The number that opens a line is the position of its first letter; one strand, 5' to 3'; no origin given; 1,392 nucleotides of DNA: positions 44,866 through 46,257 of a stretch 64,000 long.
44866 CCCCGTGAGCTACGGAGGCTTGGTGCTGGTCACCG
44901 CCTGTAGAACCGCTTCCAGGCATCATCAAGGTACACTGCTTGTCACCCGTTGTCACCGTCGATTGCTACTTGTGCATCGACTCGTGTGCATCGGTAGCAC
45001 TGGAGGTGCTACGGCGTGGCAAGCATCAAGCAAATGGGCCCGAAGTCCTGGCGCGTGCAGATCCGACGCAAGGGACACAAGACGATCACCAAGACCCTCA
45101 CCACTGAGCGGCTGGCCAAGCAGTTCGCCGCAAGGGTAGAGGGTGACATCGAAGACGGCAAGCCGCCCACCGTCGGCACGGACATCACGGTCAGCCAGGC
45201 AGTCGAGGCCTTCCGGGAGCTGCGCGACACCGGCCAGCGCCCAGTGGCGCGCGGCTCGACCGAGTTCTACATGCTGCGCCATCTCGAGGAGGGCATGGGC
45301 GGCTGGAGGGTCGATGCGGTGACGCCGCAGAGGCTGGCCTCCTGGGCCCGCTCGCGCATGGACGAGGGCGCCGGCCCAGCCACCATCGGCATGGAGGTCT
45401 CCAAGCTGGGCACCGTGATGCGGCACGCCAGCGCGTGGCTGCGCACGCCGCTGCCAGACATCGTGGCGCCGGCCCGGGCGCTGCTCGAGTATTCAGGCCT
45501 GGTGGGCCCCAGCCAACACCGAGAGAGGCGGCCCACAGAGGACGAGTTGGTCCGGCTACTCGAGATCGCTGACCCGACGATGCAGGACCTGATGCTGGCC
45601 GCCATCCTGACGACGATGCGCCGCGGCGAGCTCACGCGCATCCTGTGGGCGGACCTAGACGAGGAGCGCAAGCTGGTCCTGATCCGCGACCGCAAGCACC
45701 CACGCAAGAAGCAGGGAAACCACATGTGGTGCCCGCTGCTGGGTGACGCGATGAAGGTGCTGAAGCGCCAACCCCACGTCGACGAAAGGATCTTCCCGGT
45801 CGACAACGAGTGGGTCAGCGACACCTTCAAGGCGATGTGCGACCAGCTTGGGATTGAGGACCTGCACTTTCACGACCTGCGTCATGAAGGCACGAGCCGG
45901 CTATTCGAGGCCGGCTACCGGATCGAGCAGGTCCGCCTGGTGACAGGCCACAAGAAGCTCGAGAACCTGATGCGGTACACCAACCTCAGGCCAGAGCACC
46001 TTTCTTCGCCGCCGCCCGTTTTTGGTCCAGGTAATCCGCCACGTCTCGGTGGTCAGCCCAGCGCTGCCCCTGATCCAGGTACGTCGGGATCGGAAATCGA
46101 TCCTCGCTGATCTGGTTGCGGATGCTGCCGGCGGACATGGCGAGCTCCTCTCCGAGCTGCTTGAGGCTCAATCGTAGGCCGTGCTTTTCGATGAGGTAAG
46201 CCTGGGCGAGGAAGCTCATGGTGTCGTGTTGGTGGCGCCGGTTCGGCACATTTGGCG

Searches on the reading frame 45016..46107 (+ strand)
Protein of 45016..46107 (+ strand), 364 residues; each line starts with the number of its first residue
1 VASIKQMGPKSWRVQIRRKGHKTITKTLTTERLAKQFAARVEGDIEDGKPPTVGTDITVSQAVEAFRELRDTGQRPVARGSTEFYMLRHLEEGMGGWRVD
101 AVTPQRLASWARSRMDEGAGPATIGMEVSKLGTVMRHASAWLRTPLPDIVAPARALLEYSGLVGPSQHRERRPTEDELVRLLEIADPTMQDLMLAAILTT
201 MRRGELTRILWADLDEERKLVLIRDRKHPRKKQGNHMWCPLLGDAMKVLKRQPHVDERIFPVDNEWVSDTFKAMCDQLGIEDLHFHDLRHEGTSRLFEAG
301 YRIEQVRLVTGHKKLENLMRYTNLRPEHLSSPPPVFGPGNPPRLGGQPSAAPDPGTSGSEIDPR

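Call 12: search_protein_families(library=phrogs, proteins=[window:45016-46107:+], max_evalue=0.001)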
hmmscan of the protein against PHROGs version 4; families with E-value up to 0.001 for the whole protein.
window:45016-46107:+ (364 aa): 6 families
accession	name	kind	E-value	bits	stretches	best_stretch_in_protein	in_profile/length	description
phrog_1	-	integration and excision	5.7e-48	165.6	1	8-329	120-440/611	integrase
phrog_22184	-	unknown function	8.9e-25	88.7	1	25-234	35-254/254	-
phrog_25190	-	integration and excision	1.1e-22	81.5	1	239-329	3-94/109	integrase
phrog_216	-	integration and excision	1.7e-22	80.9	1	167-330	50-230/301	integrase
phrog_11968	-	unknown function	2.1e-06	28.7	1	102-184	13-96/118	-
phrog_35951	-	unknown function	1.1e-05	26.8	1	270-330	8-68/97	-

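Call 17: search_protein_families(library=pfam, proteins=[window:45016-46107:+], max_evalue=0.01)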
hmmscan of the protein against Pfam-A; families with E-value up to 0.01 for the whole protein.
window:45016-46107:+ (364 aa): 1 family
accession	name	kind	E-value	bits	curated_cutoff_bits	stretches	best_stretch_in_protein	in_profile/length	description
PF00589.27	Phage_integrase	-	3.7e-19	69.6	27.1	1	174-327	4-171/172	Phage integrase family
